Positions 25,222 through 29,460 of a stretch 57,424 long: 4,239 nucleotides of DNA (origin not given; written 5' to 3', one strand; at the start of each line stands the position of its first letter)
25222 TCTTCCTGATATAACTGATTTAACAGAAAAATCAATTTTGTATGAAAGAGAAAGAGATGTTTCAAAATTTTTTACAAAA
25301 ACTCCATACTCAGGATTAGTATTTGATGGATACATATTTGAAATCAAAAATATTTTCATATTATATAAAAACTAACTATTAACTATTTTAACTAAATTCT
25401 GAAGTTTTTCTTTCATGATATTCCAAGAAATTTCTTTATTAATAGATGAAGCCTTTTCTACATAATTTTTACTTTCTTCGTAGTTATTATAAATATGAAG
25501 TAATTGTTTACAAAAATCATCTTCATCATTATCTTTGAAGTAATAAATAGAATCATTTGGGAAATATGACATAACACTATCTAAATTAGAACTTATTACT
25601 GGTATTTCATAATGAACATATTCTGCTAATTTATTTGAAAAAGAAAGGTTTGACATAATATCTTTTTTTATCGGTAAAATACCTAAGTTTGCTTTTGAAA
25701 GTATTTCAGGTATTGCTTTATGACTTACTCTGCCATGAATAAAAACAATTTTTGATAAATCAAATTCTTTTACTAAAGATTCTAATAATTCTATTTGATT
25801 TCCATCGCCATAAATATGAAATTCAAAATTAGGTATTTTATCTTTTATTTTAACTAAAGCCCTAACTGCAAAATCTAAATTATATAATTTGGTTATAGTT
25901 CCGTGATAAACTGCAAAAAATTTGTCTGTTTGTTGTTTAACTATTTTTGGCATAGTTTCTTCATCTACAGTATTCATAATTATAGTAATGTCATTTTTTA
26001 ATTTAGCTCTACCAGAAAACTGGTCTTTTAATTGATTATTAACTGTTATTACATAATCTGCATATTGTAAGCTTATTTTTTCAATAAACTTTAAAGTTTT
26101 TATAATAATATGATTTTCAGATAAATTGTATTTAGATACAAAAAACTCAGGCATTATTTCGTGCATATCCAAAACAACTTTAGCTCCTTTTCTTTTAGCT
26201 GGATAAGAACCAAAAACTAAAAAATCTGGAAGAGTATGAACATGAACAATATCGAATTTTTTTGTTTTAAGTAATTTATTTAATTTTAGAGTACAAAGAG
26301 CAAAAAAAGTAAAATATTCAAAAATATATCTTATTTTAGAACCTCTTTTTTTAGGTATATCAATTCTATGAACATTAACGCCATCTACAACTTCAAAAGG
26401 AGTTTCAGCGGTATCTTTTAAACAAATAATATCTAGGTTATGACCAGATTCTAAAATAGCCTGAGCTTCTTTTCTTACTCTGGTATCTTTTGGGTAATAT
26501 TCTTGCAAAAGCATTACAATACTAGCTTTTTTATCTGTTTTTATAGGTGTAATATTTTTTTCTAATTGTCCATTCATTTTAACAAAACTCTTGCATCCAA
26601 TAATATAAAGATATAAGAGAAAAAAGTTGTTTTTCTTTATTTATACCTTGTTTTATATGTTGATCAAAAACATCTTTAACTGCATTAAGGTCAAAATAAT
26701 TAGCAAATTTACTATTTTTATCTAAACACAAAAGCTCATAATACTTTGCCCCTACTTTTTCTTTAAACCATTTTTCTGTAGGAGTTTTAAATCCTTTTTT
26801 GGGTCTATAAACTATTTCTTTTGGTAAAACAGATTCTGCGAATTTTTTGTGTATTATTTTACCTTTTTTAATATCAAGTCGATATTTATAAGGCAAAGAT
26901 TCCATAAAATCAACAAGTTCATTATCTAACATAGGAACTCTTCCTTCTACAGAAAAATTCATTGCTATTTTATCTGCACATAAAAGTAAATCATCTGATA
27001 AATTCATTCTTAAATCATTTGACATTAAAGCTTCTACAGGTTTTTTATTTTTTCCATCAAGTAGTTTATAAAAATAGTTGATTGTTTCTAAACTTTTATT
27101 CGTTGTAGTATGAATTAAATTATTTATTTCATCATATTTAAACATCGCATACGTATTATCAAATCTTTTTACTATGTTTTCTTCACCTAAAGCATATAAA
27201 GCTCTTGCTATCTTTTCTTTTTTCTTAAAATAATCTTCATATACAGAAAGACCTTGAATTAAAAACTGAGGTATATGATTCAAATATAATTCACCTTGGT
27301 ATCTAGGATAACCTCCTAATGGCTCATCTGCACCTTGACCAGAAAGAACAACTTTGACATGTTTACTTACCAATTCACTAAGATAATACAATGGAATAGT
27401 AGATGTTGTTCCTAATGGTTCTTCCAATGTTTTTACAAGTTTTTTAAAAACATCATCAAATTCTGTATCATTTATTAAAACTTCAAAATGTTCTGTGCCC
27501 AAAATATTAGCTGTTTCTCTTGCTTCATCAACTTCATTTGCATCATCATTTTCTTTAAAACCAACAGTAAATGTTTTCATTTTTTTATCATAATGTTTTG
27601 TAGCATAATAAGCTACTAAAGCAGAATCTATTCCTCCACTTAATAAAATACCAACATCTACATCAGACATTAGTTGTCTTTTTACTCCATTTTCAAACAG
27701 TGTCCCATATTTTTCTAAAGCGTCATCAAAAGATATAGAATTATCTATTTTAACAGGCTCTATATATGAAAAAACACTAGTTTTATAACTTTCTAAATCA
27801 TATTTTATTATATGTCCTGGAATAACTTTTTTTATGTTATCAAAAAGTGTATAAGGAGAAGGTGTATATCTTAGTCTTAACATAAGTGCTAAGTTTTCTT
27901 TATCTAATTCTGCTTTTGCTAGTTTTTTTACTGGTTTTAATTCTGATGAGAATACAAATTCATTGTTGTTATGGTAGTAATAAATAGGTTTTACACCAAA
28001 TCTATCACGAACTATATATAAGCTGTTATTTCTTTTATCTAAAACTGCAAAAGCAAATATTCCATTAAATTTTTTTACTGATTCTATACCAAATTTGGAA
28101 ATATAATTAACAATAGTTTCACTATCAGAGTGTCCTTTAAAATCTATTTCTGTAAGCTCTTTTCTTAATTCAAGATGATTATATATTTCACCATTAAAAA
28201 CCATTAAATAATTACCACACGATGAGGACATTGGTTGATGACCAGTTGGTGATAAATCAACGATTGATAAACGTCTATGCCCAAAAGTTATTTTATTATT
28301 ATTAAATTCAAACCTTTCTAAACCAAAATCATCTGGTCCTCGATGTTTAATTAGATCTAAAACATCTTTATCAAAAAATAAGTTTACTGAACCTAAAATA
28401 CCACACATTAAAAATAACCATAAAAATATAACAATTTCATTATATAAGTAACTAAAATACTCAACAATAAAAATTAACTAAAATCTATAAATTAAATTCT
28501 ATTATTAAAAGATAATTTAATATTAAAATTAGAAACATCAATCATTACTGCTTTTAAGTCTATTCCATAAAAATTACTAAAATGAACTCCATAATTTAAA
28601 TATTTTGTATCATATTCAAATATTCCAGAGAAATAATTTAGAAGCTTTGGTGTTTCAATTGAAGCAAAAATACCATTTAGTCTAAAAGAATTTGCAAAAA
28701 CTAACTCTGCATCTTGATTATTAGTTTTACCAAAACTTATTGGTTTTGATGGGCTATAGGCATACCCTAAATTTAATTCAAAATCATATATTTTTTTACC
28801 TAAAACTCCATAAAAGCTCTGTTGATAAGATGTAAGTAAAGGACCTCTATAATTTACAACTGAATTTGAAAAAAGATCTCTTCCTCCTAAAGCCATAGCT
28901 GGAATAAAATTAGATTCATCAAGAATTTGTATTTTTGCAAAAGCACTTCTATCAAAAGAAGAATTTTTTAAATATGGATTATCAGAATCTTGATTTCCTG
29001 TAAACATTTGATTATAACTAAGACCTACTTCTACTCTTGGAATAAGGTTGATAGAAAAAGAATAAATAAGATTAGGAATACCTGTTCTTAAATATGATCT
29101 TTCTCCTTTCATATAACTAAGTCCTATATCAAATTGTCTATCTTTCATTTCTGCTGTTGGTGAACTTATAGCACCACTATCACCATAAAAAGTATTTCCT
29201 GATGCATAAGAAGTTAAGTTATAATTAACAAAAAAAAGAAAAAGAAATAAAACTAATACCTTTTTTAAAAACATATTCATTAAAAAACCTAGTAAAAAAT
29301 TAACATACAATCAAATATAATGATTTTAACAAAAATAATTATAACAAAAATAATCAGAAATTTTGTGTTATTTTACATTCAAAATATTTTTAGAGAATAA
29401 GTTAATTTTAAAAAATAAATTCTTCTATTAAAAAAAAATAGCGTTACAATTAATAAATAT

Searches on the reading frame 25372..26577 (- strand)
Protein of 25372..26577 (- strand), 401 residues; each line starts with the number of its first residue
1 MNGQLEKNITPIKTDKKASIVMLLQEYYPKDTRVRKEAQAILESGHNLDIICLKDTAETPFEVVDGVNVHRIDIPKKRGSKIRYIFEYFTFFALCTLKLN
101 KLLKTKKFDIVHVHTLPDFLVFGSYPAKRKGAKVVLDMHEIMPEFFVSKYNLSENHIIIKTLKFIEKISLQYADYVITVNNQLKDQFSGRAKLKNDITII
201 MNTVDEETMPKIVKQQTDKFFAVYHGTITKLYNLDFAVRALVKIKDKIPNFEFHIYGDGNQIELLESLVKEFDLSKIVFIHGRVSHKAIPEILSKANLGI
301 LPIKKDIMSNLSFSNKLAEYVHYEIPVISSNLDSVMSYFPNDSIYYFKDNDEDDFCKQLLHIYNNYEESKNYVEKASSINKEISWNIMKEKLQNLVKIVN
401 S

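Call 8: search_protein_families(library=pfam, proteins=[window:25372-26577:-], max_evalue=0.001)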
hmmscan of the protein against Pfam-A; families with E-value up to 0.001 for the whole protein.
window:25372-26577:- (401 aa): 6 families
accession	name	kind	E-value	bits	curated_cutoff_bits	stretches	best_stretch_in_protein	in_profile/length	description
PF00534.26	Glycos_transf_1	-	2e-18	67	26.4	1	206-376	2-169/172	Glycosyl transferases group 1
PF13439.12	Glyco_transf_4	-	4.9e-18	66.2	28.5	1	34-207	8-169/170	Glycosyltransferase Family 4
PF13692.12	Glyco_trans_1_4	-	4.1e-15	56.7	27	1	223-365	5-142/142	Glycosyl transferases group 1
PF13579.12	Glyco_trans_4_4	-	1.3e-12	48.8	29.7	1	32-189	5-144/158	Glycosyl transferase 4-like domain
PF13477.12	Glyco_trans_4_2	-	1.4e-10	41.9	23.4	1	38-179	17-138/139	Glycosyl transferase 4-like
PF13524.12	Glyco_trans_1_2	-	0.00042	20.7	25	1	243-376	8-125/144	Glycosyl transferase-like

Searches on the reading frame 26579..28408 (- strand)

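Call 8: search_protein_families(library=pfam, proteins=[window:26579-28408:-], max_evalue=0.001)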
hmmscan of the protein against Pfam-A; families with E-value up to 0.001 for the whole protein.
window:26579-28408:- (609 aa): 6 families
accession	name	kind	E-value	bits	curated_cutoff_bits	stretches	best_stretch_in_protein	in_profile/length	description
PF00733.27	Asn_synthase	-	5.2e-83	280.1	21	1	236-606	4-354/354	Asparagine synthase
PF13537.11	GATase_7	-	5e-41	140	25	1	44-160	1-121/123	Glutamine amidotransferase domain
PF13522.11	GATase_6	-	2.9e-36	124.8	27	1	28-156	4-130/130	Glutamine amidotransferase domain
PF02540.23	NAD_synthase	-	3.9e-06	26.6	21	1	240-315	11-84/242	NAD synthase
PF24167.1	DUF7411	-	1.4e-05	25.2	28.7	1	251-325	2-71/194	Family of unknown function (DUF7411)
PF06508.19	QueC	-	8.6e-05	22.6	22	1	254-312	4-60/210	Queuosine biosynthesis protein QueC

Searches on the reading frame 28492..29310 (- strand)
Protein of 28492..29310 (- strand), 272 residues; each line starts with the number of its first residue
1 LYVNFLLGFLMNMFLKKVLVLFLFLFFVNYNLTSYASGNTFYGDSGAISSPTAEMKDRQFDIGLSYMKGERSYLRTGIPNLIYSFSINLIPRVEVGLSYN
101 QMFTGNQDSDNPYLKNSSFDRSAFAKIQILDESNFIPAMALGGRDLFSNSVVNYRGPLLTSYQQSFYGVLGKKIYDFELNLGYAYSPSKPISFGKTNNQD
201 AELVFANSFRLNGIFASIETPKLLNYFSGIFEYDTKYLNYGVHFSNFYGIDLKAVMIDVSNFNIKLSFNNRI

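Call 8: search_protein_families(library=pfam, proteins=[window:28492-29310:-], max_evalue=0.001)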
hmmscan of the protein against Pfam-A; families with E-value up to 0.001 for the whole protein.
window:28492-29310:- (272 aa): 1 family
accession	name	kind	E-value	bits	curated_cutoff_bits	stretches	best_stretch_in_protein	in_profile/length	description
PF06082.17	YjbH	-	1.6e-09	37.6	24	1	41-184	4-128/658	Exopolysaccharide biosynthesis protein YbjH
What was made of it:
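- On Group 4 capsule / yjbEFGH accessory lipoproteins: A separate YjbH-like gene is at 28492-29310 (call 8).
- The locus contains a YjbH-like gene at 28492-29310 (call 8).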
